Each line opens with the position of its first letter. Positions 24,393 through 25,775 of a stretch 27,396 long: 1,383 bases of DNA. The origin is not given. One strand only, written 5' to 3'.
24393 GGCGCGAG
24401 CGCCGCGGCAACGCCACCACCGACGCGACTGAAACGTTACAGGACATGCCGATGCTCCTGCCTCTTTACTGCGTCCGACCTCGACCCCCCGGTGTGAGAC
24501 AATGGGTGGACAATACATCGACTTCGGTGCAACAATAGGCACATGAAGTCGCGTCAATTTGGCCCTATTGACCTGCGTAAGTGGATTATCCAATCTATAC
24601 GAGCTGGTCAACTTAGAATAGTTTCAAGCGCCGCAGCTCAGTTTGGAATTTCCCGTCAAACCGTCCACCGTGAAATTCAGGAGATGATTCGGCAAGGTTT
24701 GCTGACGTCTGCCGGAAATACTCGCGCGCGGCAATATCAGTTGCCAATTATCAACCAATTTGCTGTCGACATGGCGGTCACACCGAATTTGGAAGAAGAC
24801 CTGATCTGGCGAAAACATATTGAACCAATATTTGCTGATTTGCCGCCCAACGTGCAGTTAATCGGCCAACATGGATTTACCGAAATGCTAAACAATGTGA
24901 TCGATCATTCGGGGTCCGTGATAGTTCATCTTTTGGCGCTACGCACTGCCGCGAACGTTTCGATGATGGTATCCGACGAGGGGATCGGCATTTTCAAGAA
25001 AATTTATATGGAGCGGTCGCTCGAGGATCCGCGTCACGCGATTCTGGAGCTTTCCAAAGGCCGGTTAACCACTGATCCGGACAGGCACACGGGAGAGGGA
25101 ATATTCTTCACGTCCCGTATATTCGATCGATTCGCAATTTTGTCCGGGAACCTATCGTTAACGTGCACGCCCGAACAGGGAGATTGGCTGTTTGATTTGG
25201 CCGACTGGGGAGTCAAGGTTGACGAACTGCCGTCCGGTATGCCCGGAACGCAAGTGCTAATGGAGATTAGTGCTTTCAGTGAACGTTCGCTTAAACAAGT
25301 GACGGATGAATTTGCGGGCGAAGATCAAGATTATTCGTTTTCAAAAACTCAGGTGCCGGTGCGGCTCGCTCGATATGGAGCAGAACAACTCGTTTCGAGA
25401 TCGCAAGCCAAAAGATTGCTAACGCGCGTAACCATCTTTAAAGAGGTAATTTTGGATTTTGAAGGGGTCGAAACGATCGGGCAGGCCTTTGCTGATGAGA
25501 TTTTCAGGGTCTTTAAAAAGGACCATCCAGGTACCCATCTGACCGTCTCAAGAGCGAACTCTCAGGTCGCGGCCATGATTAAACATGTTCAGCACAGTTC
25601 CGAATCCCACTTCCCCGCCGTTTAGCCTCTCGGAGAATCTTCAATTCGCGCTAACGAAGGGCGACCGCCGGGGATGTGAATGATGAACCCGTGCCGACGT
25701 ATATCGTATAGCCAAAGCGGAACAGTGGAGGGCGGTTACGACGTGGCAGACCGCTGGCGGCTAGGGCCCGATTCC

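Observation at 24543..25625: wHTH–GHKL kinase/ATPase–DUF4325(STAS-like) fusion: a self-contained 'partner-switching' module in one polypeptide, candidate novel one-gene system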

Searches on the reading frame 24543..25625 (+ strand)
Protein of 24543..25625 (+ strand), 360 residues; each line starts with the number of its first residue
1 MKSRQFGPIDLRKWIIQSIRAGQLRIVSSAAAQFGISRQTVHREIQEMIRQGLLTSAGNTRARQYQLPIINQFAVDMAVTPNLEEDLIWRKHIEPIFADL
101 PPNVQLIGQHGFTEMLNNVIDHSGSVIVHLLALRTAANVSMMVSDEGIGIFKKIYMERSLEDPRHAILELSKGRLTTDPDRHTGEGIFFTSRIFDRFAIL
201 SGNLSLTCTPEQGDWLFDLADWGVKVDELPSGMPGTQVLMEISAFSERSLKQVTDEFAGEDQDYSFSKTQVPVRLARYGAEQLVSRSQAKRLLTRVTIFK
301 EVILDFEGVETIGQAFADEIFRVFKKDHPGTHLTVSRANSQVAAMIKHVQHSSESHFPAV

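Call 3: search_protein_families(library=pfam, proteins=[window:24543-25625:+], max_evalue=1)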
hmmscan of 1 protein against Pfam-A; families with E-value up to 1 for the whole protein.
window:24543-25625:+ (360 aa): 17 families
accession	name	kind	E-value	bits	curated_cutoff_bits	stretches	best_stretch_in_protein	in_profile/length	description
PF14213.11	DUF4325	-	3.4e-15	55.9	23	1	288-342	1-63/64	STAS-like domain of unknown function (DUF4325)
PF12802.13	MarR_2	-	0.0016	19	27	1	30-56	26-52/61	MarR family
PF13545.12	HTH_Crp_2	-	0.0016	18.8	27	1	31-58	29-56/70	Crp-like helix-turn-helix domain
PF22168.2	DIP2311-like_C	-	0.0018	19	27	1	33-67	28-62/63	Transcriptional regulator DIP2311-like, C-terminal domain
PF13581.12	HATPase_c_2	-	0.0018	18.8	27.4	1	111-200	35-115/127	Histidine kinase-like ATPase domain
PF02518.31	HATPase_c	-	0.0022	18.8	26.4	1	110-213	8-100/111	Histidine kinase-, DNA gyrase B-, and HSP90-like ATPase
PF13518.12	HTH_28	-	0.0033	17.9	25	1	27-53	15-41/52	Helix-turn-helix domain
PF12840.13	HTH_20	-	0.0045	17.4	27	1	15-56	9-50/51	Helix-turn-helix domain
PF08220.18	HTH_DeoR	-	0.0068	16.6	21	1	15-55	5-45/57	DeoR-like helix-turn-helix domain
PF13613.12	HTH_Tnp_4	-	0.015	15.3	27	1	31-49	26-44/53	Helix-turn-helix of DDE superfamily endonuclease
PF12116.14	SpoIIID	-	0.018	15.6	27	1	26-50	21-45/82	Stage III sporulation protein D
PF00392.27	GntR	-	0.019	15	27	1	11-58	9-58/64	Bacterial regulatory proteins, gntR family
PF08279.18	HTH_11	-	0.04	14.2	25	1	31-52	22-43/55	HTH domain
PF13384.12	HTH_23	-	0.066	13.5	24.6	1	28-47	21-40/50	Homeodomain-like domain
PF13412.12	HTH_24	-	0.078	13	21.9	1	31-54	24-47/48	Winged helix-turn-helix DNA-binding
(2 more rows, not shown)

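Call 4: search_protein_families(library=ncbifam, proteins=[window:24543-25625:+], max_evalue=1)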
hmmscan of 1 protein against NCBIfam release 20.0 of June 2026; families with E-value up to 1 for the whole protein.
window:24543-25625:+ (360 aa): 5 families
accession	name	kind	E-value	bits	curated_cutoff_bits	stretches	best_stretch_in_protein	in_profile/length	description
TIGR02018.2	his_ut_repres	equivalog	0.0062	15.9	220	1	31-55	30-54/226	histidine utilization transcriptional repressor HutC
NF011575.0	PRK14999.1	equivalog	0.049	12.9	424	1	24-55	34-67/241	histidine utilization repressor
TIGR02844.1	spore_III_D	equivalog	0.067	13.5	111.5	1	26-48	21-43/80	sporulation transcriptional regulator SpoIIID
TIGR01884.1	cas_HTH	subfamily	0.12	11.8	60.2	1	27-66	159-197/202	CRISPR-associated CARF protein Csa3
NF008649.0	PRK11644.1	equivalog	0.15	10.7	408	1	113-152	418-457/499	signal transduction histidine-protein kinase/phosphatase UhpB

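Call 5: search_protein_families(library=padloc, proteins=[window:24543-25625:+], max_evalue=1)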
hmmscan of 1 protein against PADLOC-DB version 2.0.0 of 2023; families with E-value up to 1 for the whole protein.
window:24543-25625:+ (360 aa): 4 families
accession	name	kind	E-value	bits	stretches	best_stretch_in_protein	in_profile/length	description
PDLC01850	CARF3--CARF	-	0.0027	15.6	1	25-62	160-197/209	-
PDLC01858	CARF3--CARF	-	0.0028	15.6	1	15-60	149-193/204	-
PDLC01866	CARF3--CARF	-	0.0047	14.9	1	11-67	140-196/207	-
PDLC01848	CARF3--CARF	-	0.0064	14.2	1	15-57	142-182/197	-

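Call 6: find_homologous_proteins(query=window:24543-25625:+)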
Query window:24543-25625:+ (360 aa): 7990 proteins with E <= 0.001 among 8000 candidates; the best 120 are listed.
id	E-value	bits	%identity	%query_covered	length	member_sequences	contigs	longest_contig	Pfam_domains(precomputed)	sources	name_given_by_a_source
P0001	1.9e-204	697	100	87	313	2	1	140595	PF14213.12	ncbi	-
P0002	2.5e-150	519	67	97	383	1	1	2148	PF14213.12,PF12802.14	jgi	jgi:anti-sigma regulatory factor (Ser/Thr protein kinase)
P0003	5.6e-144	498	64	94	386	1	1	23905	PF14213.12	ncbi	-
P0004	5.0e-143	495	64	98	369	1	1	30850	PF14213.12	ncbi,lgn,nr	ncbi:MAG: STAS-like domain-containing protein [Candidatus Binataceae bacterium]|nr:STAS-like domain-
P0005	3.4e-118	413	53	96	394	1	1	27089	PF14213.12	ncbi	-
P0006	1.1e-117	412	54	96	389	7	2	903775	PF14213.12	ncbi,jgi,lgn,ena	jgi:anti-sigma regulatory factor (Ser/Thr protein kinase)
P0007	1.2e-114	402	52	97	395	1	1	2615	PF14213.12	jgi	jgi:anti-sigma regulatory factor (Ser/Thr protein kinase)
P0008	4.6e-110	386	54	96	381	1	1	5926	PF14213.12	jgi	jgi:anti-sigma regulatory factor (Ser/Thr protein kinase)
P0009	1.1e-109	385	53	96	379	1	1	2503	PF14213.12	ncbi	-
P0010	7.2e-108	379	57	84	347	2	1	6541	PF14213.12,PF02518.32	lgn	-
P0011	1.6e-107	378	52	95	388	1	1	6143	PF14213.12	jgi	jgi:anti-sigma regulatory factor (Ser/Thr protein kinase)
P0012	2.4e-106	374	51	96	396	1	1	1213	PF14213.12,PF13545.13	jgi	jgi:anti-sigma regulatory factor (Ser/Thr protein kinase)/biotin operon repressor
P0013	3.6e-104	367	52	95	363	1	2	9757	PF14213.12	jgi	jgi:anti-sigma regulatory factor (Ser/Thr protein kinase)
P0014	1.0e-102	362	52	96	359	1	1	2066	PF14213.12,PF13581.13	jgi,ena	-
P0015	4.7e-102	360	52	94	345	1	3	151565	PF14213.12,PF13581.13,PF12802.14,PF13545.13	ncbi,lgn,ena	-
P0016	8.6e-99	349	52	96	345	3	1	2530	PF14213.12,PF13581.13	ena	-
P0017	9.1e-99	349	51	93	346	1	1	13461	PF14213.12,PF13581.13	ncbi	ncbi:STAS-like domain-containing protein [Myxococcota bacterium]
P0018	1.4e-98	349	50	96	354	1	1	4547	PF14213.12,PF13412.13,PF13581.13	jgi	jgi:anti-sigma regulatory factor (Ser/Thr protein kinase)/predicted transcriptional regulator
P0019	3.6e-98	347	51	95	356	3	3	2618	PF14213.12,PF12802.14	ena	-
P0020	1.4e-97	345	49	93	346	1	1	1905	PF14213.12,PF13581.13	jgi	-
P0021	1.6e-97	345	49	96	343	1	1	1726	PF14213.12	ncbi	-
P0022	8.3e-97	343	52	96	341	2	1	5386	PF14213.12,PF02518.32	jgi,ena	-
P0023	1.2e-96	342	51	94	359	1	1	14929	PF14213.12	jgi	jgi:anti-sigma regulatory factor (Ser/Thr protein kinase)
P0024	1.4e-96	342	52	94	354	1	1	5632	PF14213.12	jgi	jgi:anti-sigma regulatory factor (Ser/Thr protein kinase)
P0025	1.8e-96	342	49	93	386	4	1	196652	PF14213.12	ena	-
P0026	4.2e-96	341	48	96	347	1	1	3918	PF14213.12,PF13581.13,PF12802.14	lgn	-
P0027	4.5e-96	340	51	94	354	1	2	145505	PF14213.12,PF13581.13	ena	-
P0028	5.0e-96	340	48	98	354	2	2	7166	PF14213.12,PF13412.13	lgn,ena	-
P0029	5.1e-96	340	51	94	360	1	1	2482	PF12840.14,PF14213.12,PF13412.13,PF08279.19,PF13581.13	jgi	jgi:anti-sigma regulatory factor (Ser/Thr protein kinase)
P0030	5.1e-96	340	51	93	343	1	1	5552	PF14213.12,PF13581.13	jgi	-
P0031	5.4e-96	340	49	94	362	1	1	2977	PF14213.12,PF12802.14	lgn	-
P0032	6.0e-96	340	50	94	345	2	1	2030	PF14213.12,PF02518.32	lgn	-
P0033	6.9e-96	340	52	93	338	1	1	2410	PF14213.12,PF13581.13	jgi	-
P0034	7.6e-96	340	49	94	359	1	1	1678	PF14213.12,PF13581.13,PF02518.32,PF12802.14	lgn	-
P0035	1.1e-95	339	48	97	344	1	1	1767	PF14213.12,PF13581.13,PF02518.32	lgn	-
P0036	1.1e-95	339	49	95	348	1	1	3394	PF14213.12,PF12802.14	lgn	-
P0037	1.5e-95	339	50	94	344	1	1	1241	PF14213.12,PF12802.14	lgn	-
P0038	1.5e-95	339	51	94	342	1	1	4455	PF14213.12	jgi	jgi:anti-sigma regulatory factor (Ser/Thr protein kinase)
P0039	1.9e-95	338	49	95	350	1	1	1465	PF14213.12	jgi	jgi:anti-sigma regulatory factor (Ser/Thr protein kinase)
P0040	2.2e-95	338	51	94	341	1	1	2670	PF14213.12,PF02518.32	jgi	jgi:anti-sigma regulatory factor (Ser/Thr protein kinase)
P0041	2.7e-95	338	50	94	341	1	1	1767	PF14213.12,PF13581.13,PF12802.14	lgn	-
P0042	2.7e-95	338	51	94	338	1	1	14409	PF14213.12,PF13581.13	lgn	-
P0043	3.2e-95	338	51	96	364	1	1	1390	PF14213.12,PF13581.13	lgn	-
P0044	3.4e-95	338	51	94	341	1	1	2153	PF14213.12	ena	-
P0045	3.9e-95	337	47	98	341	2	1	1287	PF14213.12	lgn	-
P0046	4.0e-95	337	51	94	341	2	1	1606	PF14213.12,PF02518.32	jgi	-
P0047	4.6e-95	337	48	96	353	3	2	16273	PF14213.12,PF13581.13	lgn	-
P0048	4.9e-95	337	49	96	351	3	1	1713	PF14213.12,PF27213.1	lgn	-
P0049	5.3e-95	337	49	96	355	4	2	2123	PF14213.12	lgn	-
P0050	5.6e-95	337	50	94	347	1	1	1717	PF14213.12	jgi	jgi:STAS-like domain of unknown function (DUF4325)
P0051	6.2e-95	337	48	95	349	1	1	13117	PF14213.12,PF13581.13,PF02518.32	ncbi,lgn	ncbi:MAG: STAS-like domain-containing protein [Gemmatimonadota bacterium]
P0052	6.8e-95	337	50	96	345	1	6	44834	PF14213.12,PF12802.14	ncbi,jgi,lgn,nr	ncbi:MAG: DUF4325 domain-containing protein [Deltaproteobacteria bacterium]|nr:DUF4325 domain-contai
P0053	8.6e-95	336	49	97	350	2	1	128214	PF14213.12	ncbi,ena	-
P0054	9.3e-95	336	51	94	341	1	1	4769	PF14213.12,PF02518.32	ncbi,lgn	-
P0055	1.0e-94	336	48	96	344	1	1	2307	PF14213.12,PF13581.13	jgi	-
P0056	1.0e-94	336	50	97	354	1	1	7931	PF14213.12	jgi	jgi:anti-sigma regulatory factor (Ser/Thr protein kinase)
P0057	1.1e-94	336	51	94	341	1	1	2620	PF14213.12,PF02518.32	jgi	-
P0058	1.1e-94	336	48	98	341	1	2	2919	PF14213.12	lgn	-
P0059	1.1e-94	336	48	95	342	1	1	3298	PF14213.12,PF13581.13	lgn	-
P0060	1.2e-94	336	48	98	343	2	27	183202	PF14213.12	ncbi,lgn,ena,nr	ncbi:MAG: DUF4325 domain-containing protein [Chloroflexi bacterium]|nr:DUF4325 domain-containing pro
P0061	1.9e-94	335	51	97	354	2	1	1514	PF14213.12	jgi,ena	-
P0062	1.9e-94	335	48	96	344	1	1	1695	PF14213.12,PF13581.13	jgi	jgi:anti-sigma regulatory factor (Ser/Thr protein kinase)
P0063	1.9e-94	335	48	96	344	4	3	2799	PF14213.12,PF13581.13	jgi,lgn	jgi:anti-sigma regulatory factor (Ser/Thr protein kinase)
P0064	2.3e-94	335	50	92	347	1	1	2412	PF14213.12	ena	-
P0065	2.4e-94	335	50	96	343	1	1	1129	PF14213.12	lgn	-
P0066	2.6e-94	335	48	96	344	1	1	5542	PF14213.12,PF13581.13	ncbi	ncbi:MAG TPA: DUF4325 domain-containing protein [Anaerolineae bacterium]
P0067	2.7e-94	335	48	95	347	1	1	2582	PF14213.12,PF02518.32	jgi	-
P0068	2.7e-94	335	50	96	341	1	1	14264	PF14213.12,PF13412.13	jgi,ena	-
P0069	3.0e-94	334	50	94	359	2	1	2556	PF14213.12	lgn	-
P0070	3.1e-94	334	47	98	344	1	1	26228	PF14213.12,PF12802.14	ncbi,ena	-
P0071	3.1e-94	334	49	94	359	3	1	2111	PF14213.12,PF12802.14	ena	-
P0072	3.1e-94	334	49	94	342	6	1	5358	PF14213.12,PF13581.13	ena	-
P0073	3.1e-94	334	49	95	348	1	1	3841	PF14213.12,PF13581.13,PF02518.32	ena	-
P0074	3.3e-94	334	47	98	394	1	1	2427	PF14213.12,PF13581.13,PF12802.14,PF13545.13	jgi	jgi:anti-sigma regulatory factor (Ser/Thr protein kinase)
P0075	5.0e-94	334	48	96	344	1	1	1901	PF14213.12,PF13581.13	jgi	jgi:anti-sigma regulatory factor (Ser/Thr protein kinase)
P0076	5.4e-94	334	49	98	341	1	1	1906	PF14213.12,PF02518.32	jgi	jgi:anti-sigma regulatory factor (Ser/Thr protein kinase)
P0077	6.8e-94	333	50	94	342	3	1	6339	PF14213.12,PF13581.13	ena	-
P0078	7.9e-94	333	49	95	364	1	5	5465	PF14213.12,PF13581.13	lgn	-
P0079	8.0e-94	333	49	95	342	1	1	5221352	PF14213.12,PF13581.13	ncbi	-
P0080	8.2e-94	333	49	98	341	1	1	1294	PF14213.12,PF02518.32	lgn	-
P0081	8.8e-94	333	48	96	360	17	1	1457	PF14213.12,PF13581.13,PF02518.32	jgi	jgi:anti-sigma regulatory factor (Ser/Thr protein kinase)/uncharacterized protein (DUF1330 family)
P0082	9.0e-94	333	47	94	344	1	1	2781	PF14213.12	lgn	-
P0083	9.5e-94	333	48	95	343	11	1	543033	PF14213.12,PF13581.13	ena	-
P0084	9.5e-94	333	48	96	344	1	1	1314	PF14213.12,PF13581.13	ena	-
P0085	1.0e-93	333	47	95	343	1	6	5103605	PF14213.12,PF13581.13,PF02518.32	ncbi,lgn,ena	-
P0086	1.0e-93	333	53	89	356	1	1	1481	PF14213.12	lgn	-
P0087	1.1e-93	333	48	94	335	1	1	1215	PF14213.12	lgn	-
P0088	1.1e-93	333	50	94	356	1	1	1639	PF14213.12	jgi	jgi:anti-sigma regulatory factor (Ser/Thr protein kinase)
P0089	1.1e-93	333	48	93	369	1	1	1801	PF14213.12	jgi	jgi:DNA-binding transcriptional ArsR family regulator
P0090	1.3e-93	332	48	96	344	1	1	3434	PF14213.12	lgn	-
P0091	1.3e-93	332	49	96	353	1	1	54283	PF14213.12,PF13581.13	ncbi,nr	ncbi:MAG: ArsR family transcriptional regulator [Chloroflexi bacterium B3_Chlor]|nr:MAG: ArsR family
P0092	1.3e-93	332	50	96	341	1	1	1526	PF14213.12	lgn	-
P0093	1.5e-93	332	47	99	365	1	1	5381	PF14213.12,PF12802.14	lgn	-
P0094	1.5e-93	332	47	95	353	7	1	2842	PF14213.12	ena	-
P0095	1.6e-93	332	46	98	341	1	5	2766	PF14213.12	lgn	-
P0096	1.7e-93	332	48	98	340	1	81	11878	PF14213.12,PF13581.13,PF02518.32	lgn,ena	-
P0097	1.7e-93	332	51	94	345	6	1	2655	PF14213.12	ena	-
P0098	1.8e-93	332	48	95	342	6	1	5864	PF14213.12,PF13581.13,PF12802.14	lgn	-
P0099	2.1e-93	332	48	94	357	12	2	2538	PF14213.12,PF02518.32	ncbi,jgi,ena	-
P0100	2.1e-93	332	48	96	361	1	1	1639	PF14213.12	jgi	jgi:anti-sigma regulatory factor (Ser/Thr protein kinase)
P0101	2.1e-93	332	49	95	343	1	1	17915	PF14213.12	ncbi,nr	ncbi:MAG: DUF4325 domain-containing protein [Chloroflexi bacterium]|nr:DUF4325 domain-containing pro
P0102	2.1e-93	332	49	95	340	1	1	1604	PF14213.12,PF13412.13,PF13581.13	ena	-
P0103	2.2e-93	332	47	98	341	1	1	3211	PF14213.12,PF02518.32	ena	-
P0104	2.3e-93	332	48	98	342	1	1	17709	PF14213.12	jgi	jgi:anti-sigma regulatory factor (Ser/Thr protein kinase)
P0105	2.4e-93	332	50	94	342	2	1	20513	PF14213.12,PF13581.13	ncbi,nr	ncbi:MAG: DUF4325 domain-containing protein [Desulfurellaceae bacterium]|nr:DUF4325 domain-containin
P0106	2.4e-93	332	50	94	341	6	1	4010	PF14213.12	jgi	jgi:anti-sigma regulatory factor (Ser/Thr protein kinase)/5-hydroxyisourate hydrolase-like protein (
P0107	2.5e-93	331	49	95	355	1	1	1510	PF14213.12,PF13581.13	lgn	-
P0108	2.5e-93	331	49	94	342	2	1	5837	PF14213.12,PF12802.14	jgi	-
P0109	2.5e-93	331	48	94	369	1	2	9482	PF14213.12,PF13581.13,PF02518.32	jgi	jgi:anti-sigma regulatory factor (Ser/Thr protein kinase)/DNA-binding transcriptional ArsR family re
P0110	2.7e-93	331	48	95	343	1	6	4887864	PF14213.12,PF13581.13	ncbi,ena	-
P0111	3.6e-93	331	48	96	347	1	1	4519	PF14213.12,PF13581.13,PF02518.32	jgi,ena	-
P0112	3.7e-93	331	48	98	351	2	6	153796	PF14213.12,PF02518.32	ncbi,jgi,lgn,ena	jgi:anti-sigma regulatory factor (Ser/Thr protein kinase)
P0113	3.9e-93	331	49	94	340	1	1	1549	PF14213.12,PF13581.13,PF02518.32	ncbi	-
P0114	3.9e-93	331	49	94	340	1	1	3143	PF12840.14,PF14213.12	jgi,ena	-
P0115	4.5e-93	331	48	93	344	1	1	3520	PF14213.12,PF13581.13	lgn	-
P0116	4.8e-93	331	49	96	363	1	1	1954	PF14213.12,PF13581.13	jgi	-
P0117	4.8e-93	331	49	94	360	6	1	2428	PF14213.12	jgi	jgi:anti-sigma regulatory factor (Ser/Thr protein kinase)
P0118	5.4e-93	330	49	98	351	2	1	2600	PF14213.12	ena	-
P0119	5.5e-93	330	49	94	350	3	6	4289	PF14213.12,PF02518.32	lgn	-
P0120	6.0e-93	330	49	96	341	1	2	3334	PF14213.12,PF02518.32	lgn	-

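Call 7: search_solved_structures(query=window:24543-25625:+, max_evalue=10, show_alignments=2)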
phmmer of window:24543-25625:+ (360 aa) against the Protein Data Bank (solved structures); distinct sequences matched with E-value up to 10: 7.
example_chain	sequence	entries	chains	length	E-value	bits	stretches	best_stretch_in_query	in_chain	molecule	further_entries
4egy_A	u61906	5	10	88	0.16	14.8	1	13-57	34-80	Arabinose metabolism transcriptional repressor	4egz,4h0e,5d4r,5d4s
1id0_A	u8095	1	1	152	0.21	14.4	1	90-150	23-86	PHOQ HISTIDINE KINASE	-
2cg4_A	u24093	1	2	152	0.22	14.3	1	11-57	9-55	REGULATORY PROTEIN ASNC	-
3cgy_A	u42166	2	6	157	0.29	13.9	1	91-151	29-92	Virulence sensor histidine kinase phoQ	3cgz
3f6v_A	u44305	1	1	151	1.3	11.8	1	11-68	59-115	Possible transcriptional regulator, ArsR family protein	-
4u0y_A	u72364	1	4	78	1.4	11.7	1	30-55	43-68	HTH-type transcriptional repressor YvoA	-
1ys3_A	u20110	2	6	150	1.4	11.7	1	98-151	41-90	Sensor-type histidine kinase prrB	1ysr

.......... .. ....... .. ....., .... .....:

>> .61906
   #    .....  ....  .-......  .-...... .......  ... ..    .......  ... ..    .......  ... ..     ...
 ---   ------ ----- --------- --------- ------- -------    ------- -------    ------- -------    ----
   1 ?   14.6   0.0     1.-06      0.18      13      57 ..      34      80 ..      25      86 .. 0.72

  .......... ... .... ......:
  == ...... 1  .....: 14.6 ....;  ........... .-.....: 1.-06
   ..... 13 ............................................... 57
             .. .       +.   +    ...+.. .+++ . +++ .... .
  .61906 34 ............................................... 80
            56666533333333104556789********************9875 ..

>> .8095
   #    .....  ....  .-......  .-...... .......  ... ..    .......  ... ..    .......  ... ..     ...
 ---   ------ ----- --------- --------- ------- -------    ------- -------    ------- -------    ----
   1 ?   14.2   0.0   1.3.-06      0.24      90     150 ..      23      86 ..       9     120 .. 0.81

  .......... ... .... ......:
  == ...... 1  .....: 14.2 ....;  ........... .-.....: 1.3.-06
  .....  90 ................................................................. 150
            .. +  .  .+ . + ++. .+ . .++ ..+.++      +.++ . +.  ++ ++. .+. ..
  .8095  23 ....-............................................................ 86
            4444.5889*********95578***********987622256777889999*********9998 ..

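Call 19: find_related_loci(query=A1, collection=genome_contigs, flank=10000)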
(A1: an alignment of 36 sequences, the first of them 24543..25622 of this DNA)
Query A1 (360 aa) in genome_contigs; peptide patterns used: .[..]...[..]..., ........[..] (x = any residue, [..] = any of these).
600 stretches matched a pattern (row limit reached: there are more); 598 encode a relative of the query (tblastn E <= 1e-3); the best 80 are kept; 80 distinct loci.
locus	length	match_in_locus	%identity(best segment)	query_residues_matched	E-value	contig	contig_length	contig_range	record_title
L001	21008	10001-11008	49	10-355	1e-102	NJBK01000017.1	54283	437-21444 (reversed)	MAG: Chloroflexi bacterium B3_Chlor 360, whole genome shotgun sequence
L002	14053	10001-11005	49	10-354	2e-102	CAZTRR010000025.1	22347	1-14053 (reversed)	MAG TPA_asm: uncultured Dehalococcoidales bacterium isolate SRP068000_co2_18 genome assembly, contig: NODE_1569_length_2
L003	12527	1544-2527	51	10-349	3e-102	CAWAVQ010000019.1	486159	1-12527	MAG: uncultured Chloroflexia bacterium isolate MFD05684.bin.2.178 genome assembly, contig: contig_29140, whole genome sh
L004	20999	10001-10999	47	11-353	1e-100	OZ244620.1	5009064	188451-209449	MAG: uncultured Candidatus Binatia bacterium isolate a6e05b1d-2203-4d92-b789-b8e4a46226c9 genome assembly, chromosome: 1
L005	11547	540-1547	48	5-347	5e-100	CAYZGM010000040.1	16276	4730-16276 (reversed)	MAG TPA_asm: uncultured Planctomycetia bacterium isolate binchicken_co248_287 genome assembly, contig: NODE_4050_length_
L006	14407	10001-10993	47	10-352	1e-99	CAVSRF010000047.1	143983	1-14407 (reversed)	MAG: uncultured Chloroflexia bacterium isolate MFD05684.bin.2.92 genome assembly, contig: contig_55593, whole genome sho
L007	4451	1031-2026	46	10-353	1e-99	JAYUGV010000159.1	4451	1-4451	MAG: Anaerolineales bacterium isolate GFS_8262 GFS_8262_158, whole genome shotgun sequence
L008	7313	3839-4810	49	11-346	8e-99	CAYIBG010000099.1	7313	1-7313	MAG TPA_asm: uncultured Ignavibacteriaceae bacterium isolate ERP119705_co1_736 genome assembly, contig: NODE_15933_lengt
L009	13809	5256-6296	45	1-356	2e-97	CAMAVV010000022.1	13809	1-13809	MAG: Thermoflexus hugenholtzii JAD2 isolate MaH-09apr19-93 genome assembly, contig: MaH-09apr19-C11069, whole genome sho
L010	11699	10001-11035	48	1-355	9e-98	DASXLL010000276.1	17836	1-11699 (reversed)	MAG TPA_asm: Pirellulaceae bacterium isolate SMAG_U5301 k141_3713751, whole genome shotgun sequence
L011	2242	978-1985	46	10-355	3e-102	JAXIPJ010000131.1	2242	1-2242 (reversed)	MAG: Anaerolineales bacterium isolate Fractures_MAG_16 c_000000011651, whole genome shotgun sequence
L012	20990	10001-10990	45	11-349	8e-97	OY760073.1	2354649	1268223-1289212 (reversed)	MAG: Dehalococcoidia bacterium isolate c30765d4-caf5-4d90-88bc-dc8b2ca32de7 genome assembly, chromosome: 1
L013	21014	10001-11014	46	10-357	2e-96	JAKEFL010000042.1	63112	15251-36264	MAG: Anaerolineae bacterium isolate PMV_2.79 PMV_2.79.k101_253370, whole genome shotgun sequence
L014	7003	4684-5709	46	2-358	2e-96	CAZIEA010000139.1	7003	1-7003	MAG TPA_asm: uncultured bacterium isolate SRP090828_co4_59 genome assembly, contig: NODE_4704_length_7003_cov_9.276914,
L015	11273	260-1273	47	1-350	1e-96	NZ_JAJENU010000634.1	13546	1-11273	Lyngbya sp. CCY1209 NODE_1136826_length_13546_cov_60.1789, whole genome shotgun sequence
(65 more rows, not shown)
